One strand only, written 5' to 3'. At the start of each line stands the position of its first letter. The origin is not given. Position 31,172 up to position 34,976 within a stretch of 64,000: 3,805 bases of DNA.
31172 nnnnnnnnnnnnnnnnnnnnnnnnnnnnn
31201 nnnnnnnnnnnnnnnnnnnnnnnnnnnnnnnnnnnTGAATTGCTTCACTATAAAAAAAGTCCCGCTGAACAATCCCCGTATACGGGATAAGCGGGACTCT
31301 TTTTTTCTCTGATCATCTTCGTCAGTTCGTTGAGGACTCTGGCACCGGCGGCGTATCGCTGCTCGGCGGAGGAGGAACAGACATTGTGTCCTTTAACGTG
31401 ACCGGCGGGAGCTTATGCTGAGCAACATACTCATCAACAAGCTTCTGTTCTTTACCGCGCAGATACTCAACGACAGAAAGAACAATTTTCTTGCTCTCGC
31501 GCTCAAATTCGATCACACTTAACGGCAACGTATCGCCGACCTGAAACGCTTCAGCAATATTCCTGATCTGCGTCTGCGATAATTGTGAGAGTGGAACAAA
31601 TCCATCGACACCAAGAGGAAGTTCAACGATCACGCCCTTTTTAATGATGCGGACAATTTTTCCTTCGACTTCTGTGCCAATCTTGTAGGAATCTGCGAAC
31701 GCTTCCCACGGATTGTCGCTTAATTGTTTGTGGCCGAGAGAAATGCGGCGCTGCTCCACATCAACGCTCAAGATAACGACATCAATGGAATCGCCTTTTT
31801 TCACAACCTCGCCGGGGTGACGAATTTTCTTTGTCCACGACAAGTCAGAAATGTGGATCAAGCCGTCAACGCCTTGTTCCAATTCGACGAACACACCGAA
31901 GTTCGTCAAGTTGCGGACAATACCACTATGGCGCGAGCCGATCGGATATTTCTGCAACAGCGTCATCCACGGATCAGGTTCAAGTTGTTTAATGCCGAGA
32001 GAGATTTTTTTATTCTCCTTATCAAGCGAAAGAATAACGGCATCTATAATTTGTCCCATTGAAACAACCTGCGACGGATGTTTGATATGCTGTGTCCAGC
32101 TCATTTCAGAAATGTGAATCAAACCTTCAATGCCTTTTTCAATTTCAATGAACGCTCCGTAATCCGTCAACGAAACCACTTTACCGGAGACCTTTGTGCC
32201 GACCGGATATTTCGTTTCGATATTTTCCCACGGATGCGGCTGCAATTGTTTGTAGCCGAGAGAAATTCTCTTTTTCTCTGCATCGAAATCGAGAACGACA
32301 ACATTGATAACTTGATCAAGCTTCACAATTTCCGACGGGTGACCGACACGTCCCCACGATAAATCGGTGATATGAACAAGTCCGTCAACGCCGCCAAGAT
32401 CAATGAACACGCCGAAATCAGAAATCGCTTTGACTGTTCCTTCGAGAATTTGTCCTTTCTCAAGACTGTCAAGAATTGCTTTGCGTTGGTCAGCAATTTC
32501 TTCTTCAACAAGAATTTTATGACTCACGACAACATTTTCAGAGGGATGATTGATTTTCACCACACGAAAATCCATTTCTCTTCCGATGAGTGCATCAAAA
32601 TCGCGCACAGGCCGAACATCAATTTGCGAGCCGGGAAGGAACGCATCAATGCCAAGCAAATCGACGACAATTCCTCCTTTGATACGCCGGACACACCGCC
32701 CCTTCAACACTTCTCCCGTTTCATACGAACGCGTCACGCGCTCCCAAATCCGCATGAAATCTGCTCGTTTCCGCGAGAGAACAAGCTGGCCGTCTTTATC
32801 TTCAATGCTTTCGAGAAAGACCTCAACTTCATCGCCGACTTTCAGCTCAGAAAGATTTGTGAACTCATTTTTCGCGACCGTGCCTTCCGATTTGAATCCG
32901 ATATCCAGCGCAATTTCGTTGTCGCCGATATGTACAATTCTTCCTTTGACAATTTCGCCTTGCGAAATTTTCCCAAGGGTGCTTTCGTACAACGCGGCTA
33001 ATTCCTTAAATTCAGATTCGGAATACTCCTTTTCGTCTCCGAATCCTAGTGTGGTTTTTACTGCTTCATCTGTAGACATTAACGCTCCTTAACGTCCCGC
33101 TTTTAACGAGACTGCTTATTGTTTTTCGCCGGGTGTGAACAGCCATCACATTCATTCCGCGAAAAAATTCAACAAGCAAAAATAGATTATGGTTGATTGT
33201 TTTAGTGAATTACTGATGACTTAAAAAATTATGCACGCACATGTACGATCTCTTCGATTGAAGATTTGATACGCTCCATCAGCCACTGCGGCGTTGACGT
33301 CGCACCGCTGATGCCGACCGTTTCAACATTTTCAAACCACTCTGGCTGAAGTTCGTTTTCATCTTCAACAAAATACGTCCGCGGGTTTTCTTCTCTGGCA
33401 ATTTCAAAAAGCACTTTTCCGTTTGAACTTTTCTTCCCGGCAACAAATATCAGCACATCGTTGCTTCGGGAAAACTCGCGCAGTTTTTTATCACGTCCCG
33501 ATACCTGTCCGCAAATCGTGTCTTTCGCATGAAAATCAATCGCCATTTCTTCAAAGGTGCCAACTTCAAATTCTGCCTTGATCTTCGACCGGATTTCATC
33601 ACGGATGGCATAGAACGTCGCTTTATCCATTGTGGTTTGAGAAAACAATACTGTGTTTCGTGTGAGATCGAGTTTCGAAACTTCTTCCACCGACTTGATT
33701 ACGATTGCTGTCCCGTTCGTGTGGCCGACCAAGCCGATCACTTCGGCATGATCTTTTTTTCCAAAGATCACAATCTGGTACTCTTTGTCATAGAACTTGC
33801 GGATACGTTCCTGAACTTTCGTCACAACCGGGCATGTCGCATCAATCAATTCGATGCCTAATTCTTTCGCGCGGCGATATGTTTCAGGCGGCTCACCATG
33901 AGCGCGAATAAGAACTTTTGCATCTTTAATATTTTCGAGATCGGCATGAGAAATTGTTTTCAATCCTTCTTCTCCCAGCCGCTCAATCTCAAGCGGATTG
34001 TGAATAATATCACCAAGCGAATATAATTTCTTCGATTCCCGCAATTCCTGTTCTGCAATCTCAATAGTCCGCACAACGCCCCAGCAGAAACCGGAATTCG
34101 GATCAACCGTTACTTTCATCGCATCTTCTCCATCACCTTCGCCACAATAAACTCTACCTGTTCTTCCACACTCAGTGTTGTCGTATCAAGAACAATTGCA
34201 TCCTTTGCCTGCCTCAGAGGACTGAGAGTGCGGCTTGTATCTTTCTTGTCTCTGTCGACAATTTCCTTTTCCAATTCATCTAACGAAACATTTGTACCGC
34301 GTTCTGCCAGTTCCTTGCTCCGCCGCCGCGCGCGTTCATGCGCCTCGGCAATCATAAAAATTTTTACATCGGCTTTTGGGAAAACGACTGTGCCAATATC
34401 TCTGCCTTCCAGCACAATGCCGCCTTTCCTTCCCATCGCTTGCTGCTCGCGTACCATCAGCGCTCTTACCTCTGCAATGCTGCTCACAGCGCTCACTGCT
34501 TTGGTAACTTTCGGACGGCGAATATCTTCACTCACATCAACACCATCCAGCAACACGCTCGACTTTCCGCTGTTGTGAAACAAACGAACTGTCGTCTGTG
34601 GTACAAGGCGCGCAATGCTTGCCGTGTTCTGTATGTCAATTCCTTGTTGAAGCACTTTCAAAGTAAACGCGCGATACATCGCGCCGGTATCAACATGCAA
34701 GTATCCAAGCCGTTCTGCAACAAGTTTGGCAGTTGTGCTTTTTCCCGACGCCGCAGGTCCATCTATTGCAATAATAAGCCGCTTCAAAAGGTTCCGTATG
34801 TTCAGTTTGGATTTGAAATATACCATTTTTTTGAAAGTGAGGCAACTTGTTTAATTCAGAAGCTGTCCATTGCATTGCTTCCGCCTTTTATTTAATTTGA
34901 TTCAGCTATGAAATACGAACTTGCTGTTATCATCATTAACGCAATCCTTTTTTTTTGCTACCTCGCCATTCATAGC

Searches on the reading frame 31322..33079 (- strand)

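Call 4: search_protein_families(library=pfam, proteins=[window:31322-33079:-])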
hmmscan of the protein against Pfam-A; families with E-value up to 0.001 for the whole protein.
window:31322-33079:- (585 aa): 7 families
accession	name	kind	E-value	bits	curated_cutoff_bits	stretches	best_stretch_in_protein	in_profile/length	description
PF00575.29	S1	-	7.3e-91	299.1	22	6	291-364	2-74/74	S1 RNA binding domain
PF23459.1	S1_RRP5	-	2e-30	105.6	27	3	468-536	4-72/72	RRP5 S1 domain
PF21710.3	Spt6_S1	-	1.1e-15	58.2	27.5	1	296-363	19-86/91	Spt6, S1/OB domain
PF13509.12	S1_2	-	2e-10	41.1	21.8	0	41-101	2-58/61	S1 domain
PF17092.11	PCB_OB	-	2.5e-06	28.7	27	0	379-434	30-95/111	Penicillin-binding protein OB-like domain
PF09883.16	DUF2110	-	4.1e-05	24.3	23.2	0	39-81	2-42/87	DUF2110 central domain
PF25522.1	OB_cyt-4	-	0.00019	22.3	27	0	402-447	23-72/77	Mitochondrial protein cyt-4, OB-fold domain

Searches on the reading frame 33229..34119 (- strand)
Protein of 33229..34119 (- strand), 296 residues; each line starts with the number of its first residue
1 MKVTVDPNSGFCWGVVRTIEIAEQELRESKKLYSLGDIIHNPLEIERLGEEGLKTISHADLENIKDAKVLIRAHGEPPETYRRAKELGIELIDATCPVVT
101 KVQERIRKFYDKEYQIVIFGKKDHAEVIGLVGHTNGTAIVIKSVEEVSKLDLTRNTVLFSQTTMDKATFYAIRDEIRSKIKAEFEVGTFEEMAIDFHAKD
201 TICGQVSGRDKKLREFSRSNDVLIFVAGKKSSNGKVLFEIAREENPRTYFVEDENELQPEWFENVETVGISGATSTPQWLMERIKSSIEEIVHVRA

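Call 7: search_protein_families(library=pfam, proteins=[window:33229-34119:-])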
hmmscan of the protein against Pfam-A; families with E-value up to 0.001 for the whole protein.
window:33229-34119:- (296 aa): 1 family
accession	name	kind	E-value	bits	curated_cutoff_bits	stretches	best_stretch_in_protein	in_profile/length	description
PF02401.23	LYTB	-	1.1e-86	290.9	24.5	1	4-288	2-266/267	LytB protein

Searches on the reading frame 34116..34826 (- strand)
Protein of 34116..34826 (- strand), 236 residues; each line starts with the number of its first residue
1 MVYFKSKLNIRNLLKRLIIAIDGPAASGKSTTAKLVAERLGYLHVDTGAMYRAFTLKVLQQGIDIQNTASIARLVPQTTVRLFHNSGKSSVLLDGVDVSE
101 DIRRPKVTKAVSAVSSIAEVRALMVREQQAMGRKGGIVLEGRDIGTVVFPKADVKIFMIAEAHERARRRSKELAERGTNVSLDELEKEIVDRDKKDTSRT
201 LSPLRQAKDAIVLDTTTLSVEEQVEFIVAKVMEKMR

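Call 7: search_protein_families(library=pfam, proteins=[window:34116-34826:-])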
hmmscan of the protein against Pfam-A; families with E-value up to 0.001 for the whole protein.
window:34116-34826:- (236 aa): 6 families
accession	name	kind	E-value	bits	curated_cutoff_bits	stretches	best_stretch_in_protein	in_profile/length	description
PF02224.24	Cytidylate_kin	-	1.1e-72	244.6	26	1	19-231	1-209/211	Cytidylate kinase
PF13189.12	Cytidylate_kin2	-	1.2e-07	32.6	28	1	18-199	1-153/176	Cytidylate kinase-like family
PF13238.12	AAA_18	-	7.3e-07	30.1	29.4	1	19-175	1-114/128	AAA domain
PF00406.28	ADK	-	1.2e-05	25.9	26.8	1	23-81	3-62/151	Adenylate kinase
PF13671.12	AAA_33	-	2.9e-05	24.8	27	0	20-108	3-90/143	AAA domain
PF13207.12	AAA_17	-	4.6e-05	24.2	27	1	23-128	2-113/136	AAA domain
